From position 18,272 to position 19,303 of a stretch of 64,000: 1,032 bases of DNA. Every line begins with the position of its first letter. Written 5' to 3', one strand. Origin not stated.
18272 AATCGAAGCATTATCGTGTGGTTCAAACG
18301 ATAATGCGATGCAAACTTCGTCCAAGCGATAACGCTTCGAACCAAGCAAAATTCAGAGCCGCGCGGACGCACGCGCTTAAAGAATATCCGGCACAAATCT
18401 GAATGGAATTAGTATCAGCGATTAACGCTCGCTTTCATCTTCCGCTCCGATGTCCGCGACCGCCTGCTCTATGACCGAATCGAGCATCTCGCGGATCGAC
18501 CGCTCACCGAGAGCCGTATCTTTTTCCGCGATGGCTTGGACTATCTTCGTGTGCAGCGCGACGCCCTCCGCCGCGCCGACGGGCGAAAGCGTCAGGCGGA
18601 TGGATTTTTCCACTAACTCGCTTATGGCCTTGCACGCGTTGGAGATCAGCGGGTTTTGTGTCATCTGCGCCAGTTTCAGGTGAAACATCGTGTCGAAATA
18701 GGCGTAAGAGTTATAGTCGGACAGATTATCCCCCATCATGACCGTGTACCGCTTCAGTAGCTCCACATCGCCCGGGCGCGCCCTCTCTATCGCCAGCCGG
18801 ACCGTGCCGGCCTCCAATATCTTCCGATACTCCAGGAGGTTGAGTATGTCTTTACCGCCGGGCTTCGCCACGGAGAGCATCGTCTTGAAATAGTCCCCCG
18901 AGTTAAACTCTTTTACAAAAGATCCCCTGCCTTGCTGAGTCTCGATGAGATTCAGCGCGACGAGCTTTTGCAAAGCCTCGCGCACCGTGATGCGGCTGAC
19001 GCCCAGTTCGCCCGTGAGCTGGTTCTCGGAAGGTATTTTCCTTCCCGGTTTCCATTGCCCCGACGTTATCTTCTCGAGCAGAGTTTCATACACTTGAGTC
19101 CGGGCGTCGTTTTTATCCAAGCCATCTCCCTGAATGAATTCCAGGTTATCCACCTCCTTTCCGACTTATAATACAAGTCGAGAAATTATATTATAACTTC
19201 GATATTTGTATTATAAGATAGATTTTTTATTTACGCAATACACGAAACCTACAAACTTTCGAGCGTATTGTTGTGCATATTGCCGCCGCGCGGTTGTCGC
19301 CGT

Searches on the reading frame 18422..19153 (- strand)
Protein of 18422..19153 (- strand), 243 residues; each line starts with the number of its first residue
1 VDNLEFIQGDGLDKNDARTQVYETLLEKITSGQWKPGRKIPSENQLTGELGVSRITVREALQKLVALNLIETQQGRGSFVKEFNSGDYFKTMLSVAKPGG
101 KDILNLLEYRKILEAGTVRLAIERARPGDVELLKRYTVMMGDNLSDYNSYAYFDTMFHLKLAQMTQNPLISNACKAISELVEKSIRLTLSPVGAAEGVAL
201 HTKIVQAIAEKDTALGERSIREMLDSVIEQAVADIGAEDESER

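Call 17: search_protein_families(library=ncbifam, proteins=[window:18422-19153:-])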
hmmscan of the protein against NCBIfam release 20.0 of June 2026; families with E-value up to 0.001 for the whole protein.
window:18422-19153:- (243 aa): 29 families (the best 25 are shown)
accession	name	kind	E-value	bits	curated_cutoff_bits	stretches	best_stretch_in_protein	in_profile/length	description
NF003011.0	PRK03837.1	subfamily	1.1e-25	90.7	260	1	19-229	16-231/241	transcriptional regulator NanR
NF007442.0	PRK09990.1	equivalog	3.1e-25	89.1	301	1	20-239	14-242/256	transcriptional regulator GlcC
NF007741.0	PRK10421.1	equivalog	9.2e-22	77.7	311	1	20-229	11-231/262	transcriptional regulator LldR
TIGR02018.2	his_ut_repres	equivalog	3.3e-19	69.1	220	1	20-84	3-67/226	histidine utilization transcriptional repressor HutC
NF052282.1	PLP_TF_PdxR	equivalog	1.2e-15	57.5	320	1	19-89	4-74/448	MocR-like pyridoxine biosynthesis transcription factor PdxR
NF007001.0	PRK09464.1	equivalog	2.8e-15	56.7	330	1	24-236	18-236/254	pyruvate dehydrogenase complex transcriptional repressor PdhR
TIGR02404.1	trehalos_R_Bsub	equivalog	5.1e-15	55.7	211.95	1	20-84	4-68/233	trehalose operon repressor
NF007292.0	PRK09764.1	equivalog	7.5e-15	54.8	281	1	19-83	8-72/240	GntR family transcriptional regulator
TIGR03338.1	phnR_burk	equivalog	5.6e-14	52.3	271.5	1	19-224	14-206/212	phosphonate utilization associated transcriptional regulator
NF008491.0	PRK11402.1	subfamily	4.9e-13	49.1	269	1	20-82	15-77/243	GntR family transcriptional regulator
NF041547.1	GntR_LSA1692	equivalog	6.7e-12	45.5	275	1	20-82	5-67/233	GntR family transcriptional regulator, LSA1692 subfamily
TIGR02325.1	C_P_lyase_phnF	equivalog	9.1e-12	45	156.8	1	20-82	12-74/238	phosphonate metabolism transcriptional regulator PhnF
TIGR02812.1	fadR_gamma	equivalog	1e-10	41.7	249.2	1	25-179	15-169/235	fatty acid metabolism transcriptional regulator FadR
NF011575.0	PRK14999.1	equivalog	1.2e-10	41.1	424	1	20-85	16-81/241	histidine utilization repressor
NF003444.0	PRK04984.1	equivalog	1.5e-10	41.1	189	1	24-183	15-174/239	fatty acid metabolism transcriptional regulator FadR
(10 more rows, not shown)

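Call 18: find_homologous_proteins(query=window:18422-19153:-, max_evalue=1e-30)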
Query window:18422-19153:- (243 aa): 16 proteins with E <= 1e-30 among 1935 candidates.
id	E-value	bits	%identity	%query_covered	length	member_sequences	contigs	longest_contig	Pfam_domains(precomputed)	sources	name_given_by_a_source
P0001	1.4e-151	520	100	100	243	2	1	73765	PF07729.18,PF00392.28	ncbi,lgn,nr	ncbi:MAG: FadR family transcriptional regulator [Clostridiales bacterium]|nr:FadR family transcripti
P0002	8.9e-97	341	74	93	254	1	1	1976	PF07729.18,PF00392.28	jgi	jgi:GntR family transcriptional repressor for pyruvate dehydrogenase complex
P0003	1.6e-82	294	62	90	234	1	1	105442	PF07729.18,PF00392.28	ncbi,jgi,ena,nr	ncbi:MAG: FadR family transcriptional regulator [Oscillospiraceae bacterium]|nr:FadR family transcri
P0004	1.2e-76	275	58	93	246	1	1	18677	PF08279.19,PF07729.18,PF00392.28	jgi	-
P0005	1.7e-67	245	51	92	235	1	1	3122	PF07729.18,PF00392.28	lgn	-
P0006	1.8e-65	239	53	86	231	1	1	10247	PF07729.18,PF00392.28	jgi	-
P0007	1.4e-53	200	43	92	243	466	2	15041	PF07729.18,PF00392.28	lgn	-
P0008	1.6e-53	200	44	89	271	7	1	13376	PF07729.18,PF00392.28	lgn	-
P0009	1.4e-51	193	44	91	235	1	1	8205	PF07729.18,PF00392.28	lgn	-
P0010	5.8e-51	191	44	94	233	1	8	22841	PF07729.18,PF00392.28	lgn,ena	-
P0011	1.8e-47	180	41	93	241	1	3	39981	PF07729.18,PF00392.28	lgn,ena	-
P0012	1.8e-47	180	43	89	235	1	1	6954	PF07729.18,PF00392.28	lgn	-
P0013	4.7e-40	156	37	90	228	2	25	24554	PF07729.18,PF00392.28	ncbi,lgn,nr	ncbi:MAG: FadR family transcriptional regulator [Firmicutes bacterium]|nr:FadR family transcriptiona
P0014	2.8e-38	150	38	90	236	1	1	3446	PF07729.18,PF00392.28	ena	-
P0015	1.5e-37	147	38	92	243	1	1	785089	PF07729.18,PF00392.28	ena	-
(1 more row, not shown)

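Call 19: find_encoding_contigs(protein=P0001, flank=10000, max_places=6)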
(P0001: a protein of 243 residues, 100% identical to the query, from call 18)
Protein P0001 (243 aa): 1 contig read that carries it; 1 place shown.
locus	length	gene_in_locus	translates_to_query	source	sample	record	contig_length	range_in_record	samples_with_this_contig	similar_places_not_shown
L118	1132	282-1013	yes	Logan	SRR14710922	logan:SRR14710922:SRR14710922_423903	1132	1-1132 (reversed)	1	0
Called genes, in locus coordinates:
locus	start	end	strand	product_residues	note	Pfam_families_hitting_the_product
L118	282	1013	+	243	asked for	PF00392:GntR, PF07729:FCD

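Call 20: find_encoding_contigs(protein=P0003, flank=10000, max_places=4)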
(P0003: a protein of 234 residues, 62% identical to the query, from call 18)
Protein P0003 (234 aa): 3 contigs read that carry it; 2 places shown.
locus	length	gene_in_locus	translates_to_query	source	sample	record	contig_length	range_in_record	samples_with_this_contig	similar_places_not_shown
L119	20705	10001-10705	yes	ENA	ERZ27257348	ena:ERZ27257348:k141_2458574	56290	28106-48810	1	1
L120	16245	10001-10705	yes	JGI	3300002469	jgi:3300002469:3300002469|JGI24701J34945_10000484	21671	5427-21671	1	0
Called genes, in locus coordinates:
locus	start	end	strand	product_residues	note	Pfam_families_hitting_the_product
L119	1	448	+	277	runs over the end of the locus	PF00132:Hexapep (faint)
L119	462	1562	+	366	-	PF03054:tRNA_Me_trans, PF20259:tRNA_Me_trans_M, PF20258:tRNA_Me_trans_C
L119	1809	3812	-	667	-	-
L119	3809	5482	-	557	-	PF13589:HATPase_c_3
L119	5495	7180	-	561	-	-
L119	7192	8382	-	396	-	-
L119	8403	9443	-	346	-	PF17761:DUF1016_N, PF06250:YhcG_C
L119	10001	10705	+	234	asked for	PF00392:GntR, PF07729:FCD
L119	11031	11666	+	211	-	-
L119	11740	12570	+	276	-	PF02361:CbiQ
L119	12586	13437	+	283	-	PF02463:SMC_N, PF00005:ABC_tran, PF13304:AAA_21 (faint), PF13401:AAA_22 (faint)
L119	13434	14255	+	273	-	PF00005:ABC_tran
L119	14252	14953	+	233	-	PF00697:PRAI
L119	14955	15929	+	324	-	PF00294:PfkB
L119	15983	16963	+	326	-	PF01156:IU_nuc_hydro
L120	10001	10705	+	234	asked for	PF00392:GntR, PF07729:FCD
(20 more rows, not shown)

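Call 21: find_encoding_contigs(protein=P0002, flank=10000, max_places=4)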
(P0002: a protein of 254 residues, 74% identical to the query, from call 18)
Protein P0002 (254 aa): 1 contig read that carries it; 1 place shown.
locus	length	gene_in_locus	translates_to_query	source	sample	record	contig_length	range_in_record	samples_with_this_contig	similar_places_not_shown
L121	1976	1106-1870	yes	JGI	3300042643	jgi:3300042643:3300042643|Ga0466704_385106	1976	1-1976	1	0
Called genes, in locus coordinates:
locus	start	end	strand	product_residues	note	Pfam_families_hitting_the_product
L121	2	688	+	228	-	?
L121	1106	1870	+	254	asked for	PF00392:GntR, PF07729:FCD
